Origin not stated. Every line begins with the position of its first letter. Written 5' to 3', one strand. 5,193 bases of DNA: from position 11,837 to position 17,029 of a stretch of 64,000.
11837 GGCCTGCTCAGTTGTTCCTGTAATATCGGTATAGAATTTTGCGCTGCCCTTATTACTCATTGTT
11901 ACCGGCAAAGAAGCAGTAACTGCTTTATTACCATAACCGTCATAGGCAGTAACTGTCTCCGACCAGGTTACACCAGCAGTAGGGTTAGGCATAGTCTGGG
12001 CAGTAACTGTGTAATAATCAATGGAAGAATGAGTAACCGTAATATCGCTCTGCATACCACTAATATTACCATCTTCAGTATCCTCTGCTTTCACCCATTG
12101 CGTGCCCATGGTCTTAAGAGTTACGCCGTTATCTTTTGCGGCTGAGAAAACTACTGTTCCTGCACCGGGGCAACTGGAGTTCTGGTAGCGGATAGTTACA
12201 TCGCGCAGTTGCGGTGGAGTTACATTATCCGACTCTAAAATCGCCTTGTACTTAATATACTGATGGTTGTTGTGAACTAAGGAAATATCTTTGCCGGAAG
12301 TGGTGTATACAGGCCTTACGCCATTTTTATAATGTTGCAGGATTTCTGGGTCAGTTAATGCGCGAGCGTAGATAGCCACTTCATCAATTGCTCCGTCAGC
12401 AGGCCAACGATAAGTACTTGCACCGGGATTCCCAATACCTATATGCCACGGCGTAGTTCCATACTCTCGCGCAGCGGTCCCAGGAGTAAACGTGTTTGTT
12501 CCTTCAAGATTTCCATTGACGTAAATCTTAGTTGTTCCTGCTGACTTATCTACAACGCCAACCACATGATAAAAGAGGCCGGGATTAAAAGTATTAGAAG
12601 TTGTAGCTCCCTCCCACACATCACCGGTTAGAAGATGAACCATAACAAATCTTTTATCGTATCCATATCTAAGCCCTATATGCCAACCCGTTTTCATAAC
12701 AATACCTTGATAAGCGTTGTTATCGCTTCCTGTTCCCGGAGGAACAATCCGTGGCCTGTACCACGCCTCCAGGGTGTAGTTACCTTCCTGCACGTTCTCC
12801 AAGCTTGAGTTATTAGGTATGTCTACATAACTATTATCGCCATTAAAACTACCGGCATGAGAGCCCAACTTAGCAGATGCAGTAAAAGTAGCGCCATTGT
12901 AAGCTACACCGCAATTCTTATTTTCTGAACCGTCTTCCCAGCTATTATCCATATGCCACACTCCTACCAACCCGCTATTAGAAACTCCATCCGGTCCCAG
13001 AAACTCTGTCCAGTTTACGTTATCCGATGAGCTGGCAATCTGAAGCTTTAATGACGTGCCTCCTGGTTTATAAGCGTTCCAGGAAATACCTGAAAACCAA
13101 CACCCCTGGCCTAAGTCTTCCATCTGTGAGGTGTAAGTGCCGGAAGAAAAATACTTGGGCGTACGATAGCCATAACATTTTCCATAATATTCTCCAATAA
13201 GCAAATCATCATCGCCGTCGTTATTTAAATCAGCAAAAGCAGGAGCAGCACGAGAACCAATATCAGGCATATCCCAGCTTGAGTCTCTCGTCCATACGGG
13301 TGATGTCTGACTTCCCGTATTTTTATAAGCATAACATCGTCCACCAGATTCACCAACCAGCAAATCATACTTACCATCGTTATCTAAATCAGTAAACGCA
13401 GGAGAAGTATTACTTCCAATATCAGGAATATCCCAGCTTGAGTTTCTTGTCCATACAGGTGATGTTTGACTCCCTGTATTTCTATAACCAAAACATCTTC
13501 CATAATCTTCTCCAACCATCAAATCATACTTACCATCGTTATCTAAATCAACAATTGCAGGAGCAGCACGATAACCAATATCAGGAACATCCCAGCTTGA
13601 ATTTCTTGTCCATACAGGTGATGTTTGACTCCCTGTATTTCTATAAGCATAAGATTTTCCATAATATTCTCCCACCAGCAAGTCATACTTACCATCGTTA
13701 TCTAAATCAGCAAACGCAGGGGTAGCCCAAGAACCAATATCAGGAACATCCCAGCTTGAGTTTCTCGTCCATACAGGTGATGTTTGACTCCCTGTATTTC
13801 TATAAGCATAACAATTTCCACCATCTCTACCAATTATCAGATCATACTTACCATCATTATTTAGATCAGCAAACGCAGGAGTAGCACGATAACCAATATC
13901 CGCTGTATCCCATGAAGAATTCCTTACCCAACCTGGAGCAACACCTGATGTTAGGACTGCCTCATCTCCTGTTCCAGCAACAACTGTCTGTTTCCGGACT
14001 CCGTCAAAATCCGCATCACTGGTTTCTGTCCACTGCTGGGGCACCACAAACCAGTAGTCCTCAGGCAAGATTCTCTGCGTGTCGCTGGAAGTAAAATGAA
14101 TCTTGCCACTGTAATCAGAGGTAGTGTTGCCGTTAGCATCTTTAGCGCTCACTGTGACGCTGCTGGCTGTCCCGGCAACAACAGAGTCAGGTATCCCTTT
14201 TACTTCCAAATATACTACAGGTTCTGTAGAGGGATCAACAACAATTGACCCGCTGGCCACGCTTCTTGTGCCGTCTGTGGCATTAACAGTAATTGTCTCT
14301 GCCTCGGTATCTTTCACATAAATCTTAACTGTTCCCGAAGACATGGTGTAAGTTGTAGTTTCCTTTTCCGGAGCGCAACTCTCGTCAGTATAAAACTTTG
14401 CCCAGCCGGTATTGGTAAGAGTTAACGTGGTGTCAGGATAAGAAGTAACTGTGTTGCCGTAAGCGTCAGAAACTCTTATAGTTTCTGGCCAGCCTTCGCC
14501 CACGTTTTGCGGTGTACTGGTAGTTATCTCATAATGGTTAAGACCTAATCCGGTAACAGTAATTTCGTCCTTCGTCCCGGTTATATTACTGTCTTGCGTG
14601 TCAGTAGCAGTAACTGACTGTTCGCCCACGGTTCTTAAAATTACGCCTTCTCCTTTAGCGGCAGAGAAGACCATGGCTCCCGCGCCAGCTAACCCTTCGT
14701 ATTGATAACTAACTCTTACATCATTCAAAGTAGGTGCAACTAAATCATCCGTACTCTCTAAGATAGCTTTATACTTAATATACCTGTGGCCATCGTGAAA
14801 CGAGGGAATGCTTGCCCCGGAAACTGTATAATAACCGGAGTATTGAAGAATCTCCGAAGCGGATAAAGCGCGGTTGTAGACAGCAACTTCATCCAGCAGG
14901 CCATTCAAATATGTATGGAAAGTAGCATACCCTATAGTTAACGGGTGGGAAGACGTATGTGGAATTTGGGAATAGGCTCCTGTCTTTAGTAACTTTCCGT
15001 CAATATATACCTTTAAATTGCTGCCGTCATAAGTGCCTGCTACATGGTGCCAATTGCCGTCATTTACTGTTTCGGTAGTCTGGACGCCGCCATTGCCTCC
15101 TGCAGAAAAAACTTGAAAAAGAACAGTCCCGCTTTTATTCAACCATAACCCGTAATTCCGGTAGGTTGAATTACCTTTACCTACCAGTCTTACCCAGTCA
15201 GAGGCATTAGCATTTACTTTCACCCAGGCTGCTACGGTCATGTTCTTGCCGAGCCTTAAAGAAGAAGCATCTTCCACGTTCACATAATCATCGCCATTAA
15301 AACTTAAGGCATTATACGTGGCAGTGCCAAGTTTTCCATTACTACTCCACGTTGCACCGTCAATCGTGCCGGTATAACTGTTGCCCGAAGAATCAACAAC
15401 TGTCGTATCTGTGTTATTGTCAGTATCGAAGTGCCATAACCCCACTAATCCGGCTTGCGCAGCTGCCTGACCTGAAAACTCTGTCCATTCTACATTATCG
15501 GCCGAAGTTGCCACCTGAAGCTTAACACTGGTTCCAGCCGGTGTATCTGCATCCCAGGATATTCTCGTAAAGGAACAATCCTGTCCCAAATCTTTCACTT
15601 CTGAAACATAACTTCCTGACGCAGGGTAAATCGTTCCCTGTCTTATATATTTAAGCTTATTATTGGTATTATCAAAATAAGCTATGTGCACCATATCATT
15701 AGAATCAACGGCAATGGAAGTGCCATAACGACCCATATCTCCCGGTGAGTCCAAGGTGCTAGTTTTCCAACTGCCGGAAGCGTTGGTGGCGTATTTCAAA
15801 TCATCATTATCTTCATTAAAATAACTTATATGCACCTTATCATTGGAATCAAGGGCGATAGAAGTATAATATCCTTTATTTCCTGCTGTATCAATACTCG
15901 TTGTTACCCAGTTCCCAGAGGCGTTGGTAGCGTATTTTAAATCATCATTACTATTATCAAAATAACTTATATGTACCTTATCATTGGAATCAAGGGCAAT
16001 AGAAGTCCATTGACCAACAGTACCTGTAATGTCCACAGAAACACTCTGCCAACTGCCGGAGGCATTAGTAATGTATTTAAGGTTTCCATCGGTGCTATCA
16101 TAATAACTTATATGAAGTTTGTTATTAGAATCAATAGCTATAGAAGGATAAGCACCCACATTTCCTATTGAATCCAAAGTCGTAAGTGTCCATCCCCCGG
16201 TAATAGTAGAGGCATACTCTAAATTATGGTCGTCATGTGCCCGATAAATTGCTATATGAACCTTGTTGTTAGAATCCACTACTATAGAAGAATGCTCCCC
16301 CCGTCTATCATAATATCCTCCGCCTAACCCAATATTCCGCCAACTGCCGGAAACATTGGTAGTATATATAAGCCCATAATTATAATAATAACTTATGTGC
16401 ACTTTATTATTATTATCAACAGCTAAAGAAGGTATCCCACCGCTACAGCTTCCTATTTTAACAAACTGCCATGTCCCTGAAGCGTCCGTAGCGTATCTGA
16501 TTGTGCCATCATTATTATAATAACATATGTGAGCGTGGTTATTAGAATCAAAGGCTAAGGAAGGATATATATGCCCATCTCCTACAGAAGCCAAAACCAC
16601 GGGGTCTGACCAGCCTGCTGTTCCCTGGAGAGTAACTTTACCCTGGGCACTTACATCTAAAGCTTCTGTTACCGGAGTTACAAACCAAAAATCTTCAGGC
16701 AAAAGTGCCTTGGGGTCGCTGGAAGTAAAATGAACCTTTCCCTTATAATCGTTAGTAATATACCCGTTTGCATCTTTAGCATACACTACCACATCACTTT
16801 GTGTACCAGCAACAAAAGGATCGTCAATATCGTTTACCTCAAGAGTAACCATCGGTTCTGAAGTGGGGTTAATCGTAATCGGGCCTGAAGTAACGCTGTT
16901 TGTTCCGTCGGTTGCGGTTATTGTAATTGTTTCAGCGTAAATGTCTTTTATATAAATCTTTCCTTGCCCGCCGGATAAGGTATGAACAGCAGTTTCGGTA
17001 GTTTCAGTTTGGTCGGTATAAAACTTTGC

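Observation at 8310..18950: Russian-doll domain nesting repeated four times, with a different beta-propeller slotted into the same Ig-like scaffold each time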

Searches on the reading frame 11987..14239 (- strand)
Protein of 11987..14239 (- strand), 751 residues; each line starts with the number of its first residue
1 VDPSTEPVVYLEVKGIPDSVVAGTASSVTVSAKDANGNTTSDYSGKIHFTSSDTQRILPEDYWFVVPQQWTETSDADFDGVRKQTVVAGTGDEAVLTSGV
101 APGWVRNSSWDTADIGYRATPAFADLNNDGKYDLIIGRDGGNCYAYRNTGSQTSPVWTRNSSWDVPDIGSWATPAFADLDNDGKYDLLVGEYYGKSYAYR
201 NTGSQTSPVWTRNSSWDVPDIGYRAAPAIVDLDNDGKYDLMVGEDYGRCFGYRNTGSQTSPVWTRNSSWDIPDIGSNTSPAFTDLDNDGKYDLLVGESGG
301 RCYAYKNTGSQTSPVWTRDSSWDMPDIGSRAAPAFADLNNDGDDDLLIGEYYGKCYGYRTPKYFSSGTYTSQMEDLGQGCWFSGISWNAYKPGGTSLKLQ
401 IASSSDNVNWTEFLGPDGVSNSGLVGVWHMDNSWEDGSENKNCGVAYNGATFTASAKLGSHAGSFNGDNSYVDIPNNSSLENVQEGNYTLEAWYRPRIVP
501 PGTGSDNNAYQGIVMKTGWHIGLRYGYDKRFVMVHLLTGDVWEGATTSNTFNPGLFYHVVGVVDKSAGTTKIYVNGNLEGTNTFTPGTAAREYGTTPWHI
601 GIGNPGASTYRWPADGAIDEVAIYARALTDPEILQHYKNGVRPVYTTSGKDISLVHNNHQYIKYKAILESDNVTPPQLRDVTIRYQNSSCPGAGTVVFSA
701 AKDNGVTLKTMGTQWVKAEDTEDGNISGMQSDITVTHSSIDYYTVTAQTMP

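Call 6: search_protein_families(library=pfam, proteins=[window:11987-14239:-], max_evalue=0.01)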
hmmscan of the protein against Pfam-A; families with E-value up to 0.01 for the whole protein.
window:11987-14239:- (751 aa): 7 families
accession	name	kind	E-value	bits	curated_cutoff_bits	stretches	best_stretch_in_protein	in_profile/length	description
PF13517.12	FG-GAP_3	-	1.3e-31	109.4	26.9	4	125-189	1-61/61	FG-GAP-like repeat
PF01839.29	FG-GAP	-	5.6e-30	103.1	22.1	5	171-198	2-27/37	FG-GAP repeat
PF13385.13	Laminin_G_3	-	8.1e-24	84.9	27.6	1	466-633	1-150/151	Concanavalin A-like lectin/glucanases superfamily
PF20009.4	GEVED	-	0.00029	22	24.4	0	122-166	4-39/78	GEVED domain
PF23743.1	Beta-prop_BBS7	-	0.00081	19.2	27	0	123-148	226-251/299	BBS7 beta-propeller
PF02973.23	Sialidase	-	0.0036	17.3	26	1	559-635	108-183/189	Sialidase, N-terminal domain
PF16743.10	PliI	-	0.0067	16.5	27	0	171-199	59-87/123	Periplasmic lysozyme inhibitor of I-type lysozyme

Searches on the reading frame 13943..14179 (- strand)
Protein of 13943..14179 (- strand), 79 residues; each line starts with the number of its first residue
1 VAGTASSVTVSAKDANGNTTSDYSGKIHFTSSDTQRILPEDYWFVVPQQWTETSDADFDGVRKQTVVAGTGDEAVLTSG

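Call 65: find_related_loci(query=A4, collection=metagenome_contigs, flank=10000)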
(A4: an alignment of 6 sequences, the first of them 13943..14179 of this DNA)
Query A4 (79 aa) in metagenome_contigs; peptide patterns used: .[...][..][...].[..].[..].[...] (x = any residue, [..] = any of these).
600 stretches matched a pattern (row limit reached: there are more); 553 encode a relative of the query (tblastn E <= 1e-3); the best 80 are kept; 80 distinct loci.
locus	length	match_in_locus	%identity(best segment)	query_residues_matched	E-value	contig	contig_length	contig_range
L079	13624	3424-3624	51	2-68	1e-16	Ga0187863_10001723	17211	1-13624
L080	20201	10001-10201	49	2-68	1e-15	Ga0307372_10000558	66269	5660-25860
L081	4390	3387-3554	59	1-56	4e-15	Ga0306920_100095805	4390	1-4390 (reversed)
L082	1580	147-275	70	2-44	1e-14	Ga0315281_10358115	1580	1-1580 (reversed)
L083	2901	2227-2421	46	2-66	2e-14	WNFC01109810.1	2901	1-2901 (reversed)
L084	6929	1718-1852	64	1-45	2e-14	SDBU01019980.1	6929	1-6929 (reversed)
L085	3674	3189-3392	49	1-68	6e-14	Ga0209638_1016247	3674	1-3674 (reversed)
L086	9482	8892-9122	42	2-78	5e-14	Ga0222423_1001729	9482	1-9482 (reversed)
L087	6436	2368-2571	49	1-68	6e-14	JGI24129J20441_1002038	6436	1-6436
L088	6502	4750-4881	64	2-45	6e-14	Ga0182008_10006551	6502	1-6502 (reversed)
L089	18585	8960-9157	49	2-70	6e-14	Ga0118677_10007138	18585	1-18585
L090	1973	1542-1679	63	1-46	5e-14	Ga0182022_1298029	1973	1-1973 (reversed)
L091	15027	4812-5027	43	1-68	5e-14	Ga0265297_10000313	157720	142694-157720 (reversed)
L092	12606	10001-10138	61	1-46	8e-14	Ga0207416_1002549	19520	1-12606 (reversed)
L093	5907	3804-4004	45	2-68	1e-13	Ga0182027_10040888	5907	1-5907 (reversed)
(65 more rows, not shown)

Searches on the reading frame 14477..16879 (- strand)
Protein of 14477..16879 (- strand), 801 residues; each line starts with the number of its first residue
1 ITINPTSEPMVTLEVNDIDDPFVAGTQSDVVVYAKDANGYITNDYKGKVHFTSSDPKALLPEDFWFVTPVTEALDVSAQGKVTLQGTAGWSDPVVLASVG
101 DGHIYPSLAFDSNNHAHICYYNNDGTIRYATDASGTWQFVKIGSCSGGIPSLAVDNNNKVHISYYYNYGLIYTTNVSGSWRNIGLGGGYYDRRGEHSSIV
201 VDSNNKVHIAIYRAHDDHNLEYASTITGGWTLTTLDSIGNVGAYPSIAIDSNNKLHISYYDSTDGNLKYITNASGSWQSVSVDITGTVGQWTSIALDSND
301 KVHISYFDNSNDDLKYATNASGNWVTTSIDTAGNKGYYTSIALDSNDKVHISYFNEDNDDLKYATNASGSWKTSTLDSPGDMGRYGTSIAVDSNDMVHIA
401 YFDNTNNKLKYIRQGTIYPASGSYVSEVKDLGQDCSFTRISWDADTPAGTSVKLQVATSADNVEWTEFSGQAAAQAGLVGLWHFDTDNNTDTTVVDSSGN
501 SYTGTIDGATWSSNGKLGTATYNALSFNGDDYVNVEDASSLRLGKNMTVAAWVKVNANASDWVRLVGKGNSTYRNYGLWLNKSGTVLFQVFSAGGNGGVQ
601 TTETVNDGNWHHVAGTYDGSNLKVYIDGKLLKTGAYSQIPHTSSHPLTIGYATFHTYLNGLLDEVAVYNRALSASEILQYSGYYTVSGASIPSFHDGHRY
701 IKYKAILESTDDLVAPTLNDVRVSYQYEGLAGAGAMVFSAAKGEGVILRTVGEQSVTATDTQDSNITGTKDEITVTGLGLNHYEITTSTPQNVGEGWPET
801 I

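Call 6: search_protein_families(library=pfam, proteins=[window:14477-16879:-], max_evalue=0.01)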
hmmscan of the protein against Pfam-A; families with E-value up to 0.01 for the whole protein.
window:14477-16879:- (801 aa): 4 families
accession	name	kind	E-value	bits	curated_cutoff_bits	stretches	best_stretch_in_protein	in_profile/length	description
PF13385.13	Laminin_G_3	-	2.6e-34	119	27.6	1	528-677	2-150/151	Concanavalin A-like lectin/glucanases superfamily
PF02210.31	Laminin_G_2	-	1.6e-07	32.3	22.9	1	578-651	23-98/126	Laminin G domain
PF22925.3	TS_C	-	0.00036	20.6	27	1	545-673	67-200/202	Trans-sialidase, C-terminal domain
PF00054.30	Laminin_G_1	-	0.0009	19.9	24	0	583-634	28-79/131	Laminin G domain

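Call 33: predict_structure(alignment_id=A1)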
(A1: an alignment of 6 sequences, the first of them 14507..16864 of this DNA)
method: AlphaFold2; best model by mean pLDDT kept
length: 786 residues; sequences in the alignment: 6
mean_pLDDT: 62.4   pTM: 0.48
mean pLDDT of the five models: 62.4, 60.9, 59.8, 58.3, 55.8
residues with pLDDT >= 90: 70; 70-90: 231; 50-70: 242; < 50: 243
segments of 3 or more residues with pLDDT < 50: 1-5, 60-83, 375-378, 411-421, 435-445, 461-474, 480-539, 566-568, 635-654, 676-690, 703-711, 724-729, 736-758, 766-786
pLDDT, mean of each block of 10 residues (from residue 1): 50 68 73 66 68 56 35 25 57 63 90 84 82 78 82 88 77 71 53 89 81 77 74 68 93 86 88 84 77 92 80 83 70 84 88 79 76 54 85 82 75 37 55 49 48 55 37 47 43 38 41 29 34 43 66 57 50 70 63 69 70 77 74 44 35 52 58 46 37 56 47 52 46 47 45 48 48 40 33
secondary structure, 60 per line:
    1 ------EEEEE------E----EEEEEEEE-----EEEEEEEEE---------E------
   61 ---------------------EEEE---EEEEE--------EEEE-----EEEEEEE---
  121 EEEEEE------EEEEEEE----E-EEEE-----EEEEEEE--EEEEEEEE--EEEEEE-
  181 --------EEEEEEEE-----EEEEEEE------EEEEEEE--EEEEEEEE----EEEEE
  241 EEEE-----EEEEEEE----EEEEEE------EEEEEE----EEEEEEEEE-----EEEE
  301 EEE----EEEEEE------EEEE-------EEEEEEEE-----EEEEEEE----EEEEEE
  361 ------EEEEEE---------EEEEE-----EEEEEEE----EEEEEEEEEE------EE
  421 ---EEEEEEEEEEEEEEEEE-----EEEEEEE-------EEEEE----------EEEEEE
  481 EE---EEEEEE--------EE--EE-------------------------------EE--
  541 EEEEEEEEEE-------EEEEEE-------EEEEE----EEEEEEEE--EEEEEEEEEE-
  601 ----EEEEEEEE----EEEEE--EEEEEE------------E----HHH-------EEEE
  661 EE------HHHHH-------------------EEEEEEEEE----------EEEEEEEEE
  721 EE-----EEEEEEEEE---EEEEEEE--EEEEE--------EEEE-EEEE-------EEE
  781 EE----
elements in order (helices of 4 or more, strands of 3 or more residues): E7-11 E23-30 E36-44 E82-85 E89-93 E102-105 E111-117 E121-126 E133-139 E146-149 E155-161 E164-171 E174-179 E189-196 E202-208 E215-221 E224-231 E236-244 E250-256 E261-266 E273-278 E283-291 E297-303 E308-313 E320-323 E331-338 E344-350 E355-360 E367-372 E382-386 E392-398 E403-412 E424-440 E446-452 E460-464 E475-482 E486-491 E541-550 E558-563 E571-575 E580-587 E590-599 E605-612 E617-621 E624-629 E657-662 H669-673 E693-701 E712-722 E728-736 E740-746 E749-753 E762-765 E767-770 E778-782

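Call 40: fold_search(model_id=the predicted structure, library=pdb)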
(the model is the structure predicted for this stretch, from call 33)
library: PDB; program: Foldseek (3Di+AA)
matches with E <= 10: 1564; with E <= 0.001: 721
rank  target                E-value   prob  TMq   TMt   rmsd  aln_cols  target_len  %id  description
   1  8q83_B                7.9e-15  1.00  0.34  0.74   4.9       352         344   16  Photorhabdus laumondii lectin PLL5 in complex with alpha-methyl-fucoside (released 2025-03-05)
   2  8q83_C                1.3e-14  1.00  0.33  0.73   4.1       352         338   15  Photorhabdus laumondii lectin PLL5 in complex with alpha-methyl-fucoside (released 2025-03-05)
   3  1ms5_B                4.1e-14  1.00  0.24  0.30  25.6       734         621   13  Triclinic form of Trypanosoma cruzi trans-sialidase, soaked with N-acetylneuraminyl-a-2,3-thio-galactoside (NA-S-Gal) (released 2003-03-25)
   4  8q83_A                5.5e-14  1.00  0.34  0.72   4.6       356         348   16  Photorhabdus laumondii lectin PLL5 in complex with alpha-methyl-fucoside (released 2025-03-05)
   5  8q83_D                5.7e-14  1.00  0.34  0.75   3.8       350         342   15  Photorhabdus laumondii lectin PLL5 in complex with alpha-methyl-fucoside (released 2025-03-05)
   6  8q7u                  5.7e-14  1.00  0.32  0.68   5.0       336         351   12  Photorhabdus laumondii lectin PLL in complex with alpha-methyl-fucoside (released 2025-03-05)
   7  3b69                  6.0e-14  1.00  0.24  0.29  25.9       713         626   12  T cruzi Trans-sialidase complex with benzoylated NANA derivative (released 2008-05-13)
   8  8q82_A                6.3e-14  1.00  0.34  0.76   3.5       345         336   15  Photorhabdus laumondii lectin PLL4 in complex with alpha-methyl-fucoside (released 2025-03-05)
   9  6fhx_A                6.6e-14  1.00  0.32  0.69   5.0       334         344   13  Photorhabdus asymbiotica lectin (PHL) in complex with synthetic C-fucoside (released 2019-01-30)
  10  3pjq_A                8.0e-14  1.00  0.24  0.29  26.1       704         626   12  Trypanosoma cruzi trans-sialidase-like inactive isoform (including the natural mutation Tyr342His) in complex with lac (released 2011-06-08)
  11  1mr5                  8.3e-14  1.00  0.25  0.30  26.2       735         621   13  Orthorhombic form of Trypanosoma cruzi trans-sialidase (released 2003-03-18)
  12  1s0i_A                8.7e-14  1.00  0.24  0.30  26.1       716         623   12  Trypanosoma cruzi trans-sialidase in complex with sialyl-lactose (Michaelis complex) (released 2004-05-18)
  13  3opz_A                1.2e-13  1.00  0.25  0.31  26.6       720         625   12  Crystal structure of trans-sialidase in complex with the Fab fragment of a neutralizing monoclonal IgG antibody (released 2011-11-09)
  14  6rgr                  1.3e-13  1.00  0.32  0.70   3.7       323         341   13  Photorhabdus asymbiotica lectin PHL in complex with L-rhamnose (released 2020-07-01)
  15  6rg2_B                1.4e-13  1.00  0.34  0.75   3.8       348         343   15  Photorhabdus laumondii lectin PLL2 in complex with 3-O-methyl-D-glucose (released 2020-07-01)
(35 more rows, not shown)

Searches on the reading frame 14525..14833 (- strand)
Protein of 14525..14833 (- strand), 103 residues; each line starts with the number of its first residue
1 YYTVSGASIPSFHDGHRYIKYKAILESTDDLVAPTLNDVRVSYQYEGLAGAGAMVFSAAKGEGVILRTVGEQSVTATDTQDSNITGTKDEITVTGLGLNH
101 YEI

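Call 37: find_related_loci(query=A2, collection=genome_contigs, flank=10000)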
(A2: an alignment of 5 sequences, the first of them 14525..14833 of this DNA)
Query A2 (103 aa) in genome_contigs; peptide patterns used: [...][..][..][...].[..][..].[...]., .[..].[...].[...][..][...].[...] (x = any residue, [..] = any of these).
253 stretches matched a pattern; 103 encode a relative of the query (tblastn E <= 1e-3); the best 80 are kept; 78 distinct loci.
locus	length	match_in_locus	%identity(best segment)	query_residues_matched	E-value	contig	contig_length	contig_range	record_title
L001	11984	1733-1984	45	7-93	3e-19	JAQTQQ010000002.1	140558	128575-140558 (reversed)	MAG: Candidatus Omnitrophota bacterium isolate STB_143 NODE_292_length_140558_cov_10.864460_Sandtown_B, whole genome sho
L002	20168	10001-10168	40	1-57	3e-9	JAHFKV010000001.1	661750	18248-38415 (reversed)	MAG: Candidatus Staskawiczbacteria bacterium isolate nzgw418 NODE_3_length_661751_cov_10.822417, whole genome shotgun se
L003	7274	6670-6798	50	1-44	3e-9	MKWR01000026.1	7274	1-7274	MAG: Lysobacterales bacterium 63-13 scnpilot_p_inoc_scaffold_5297, whole genome shotgun sequence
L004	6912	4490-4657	40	1-57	3e-9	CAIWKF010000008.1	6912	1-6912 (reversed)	MAG: Candidatus Staskawiczbacteria bacterium isolate Loclat_bin-05792 genome assembly, contig: bin-05792:008/137, whole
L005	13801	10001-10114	61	63-100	2e-8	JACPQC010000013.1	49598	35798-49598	MAG: Chloroflexi bacterium isolate NC_groundwater_643_Ag_B-0.1um_59_166 B_1_S1_Biohub_coassembly_k141_746839, whole geno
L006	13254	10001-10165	41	1-56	2e-8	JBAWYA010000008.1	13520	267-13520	MAG: bacterium isolate ELA077 MAG077_8, whole genome shotgun sequence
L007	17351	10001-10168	39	1-57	4e-8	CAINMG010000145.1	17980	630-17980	MAG: Candidatus Staskawiczbacteria bacterium isolate Loclat_bin-05836 genome assembly, contig: bin-05836:145/159, whole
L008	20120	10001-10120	53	64-103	4e-8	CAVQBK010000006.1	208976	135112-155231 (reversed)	MAG: uncultured bacterium isolate MFD02923.bin.1.27 genome assembly, contig: contig_31049, whole genome shotgun sequence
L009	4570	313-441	37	1-43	6e-8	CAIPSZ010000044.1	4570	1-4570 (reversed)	Candidatus Kerfeldbacteria bacterium isolate T7-022_bin-570 genome assembly, contig: bin-570:044/195, whole genome shotg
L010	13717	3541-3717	40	1-65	7e-8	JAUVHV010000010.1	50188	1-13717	MAG: Candidatus Omnitrophota bacterium isolate CSMAG_411 CSMAG_411_k141_1628502_length_50188_cov_13.9943, whole genome s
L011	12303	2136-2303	42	42-103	2e-7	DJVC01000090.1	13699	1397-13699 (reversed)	MAG TPA_asm: bacterium UBP3_UBA6266 isolate UBA6266 UBA6266_contig_106755, whole genome shotgun sequence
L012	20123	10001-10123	49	63-103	3e-7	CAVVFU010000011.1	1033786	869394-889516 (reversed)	MAG: uncultured Gemmataceae bacterium isolate MFD01716.bin.3.101 genome assembly, contig: contig_26956, whole genome sho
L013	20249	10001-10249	33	5-80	7e-7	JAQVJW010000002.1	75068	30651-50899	MAG: Patescibacteria group bacterium isolate STE_72 NODE_530_length_75068_cov_6.664256_Sandtown_E, whole genome shotgun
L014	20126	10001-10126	52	62-103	1e-6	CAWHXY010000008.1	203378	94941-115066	MAG: Candidatus Bathyarchaeota archaeon isolate MFD01476.bin.1.217 genome assembly, contig: contig_93429, whole genome s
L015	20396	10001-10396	64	62-94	1e-6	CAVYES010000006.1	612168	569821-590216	MAG: Candidatus Bathyarchaeota archaeon isolate MFD04492.bin.1.118 genome assembly, contig: contig_20787, whole genome s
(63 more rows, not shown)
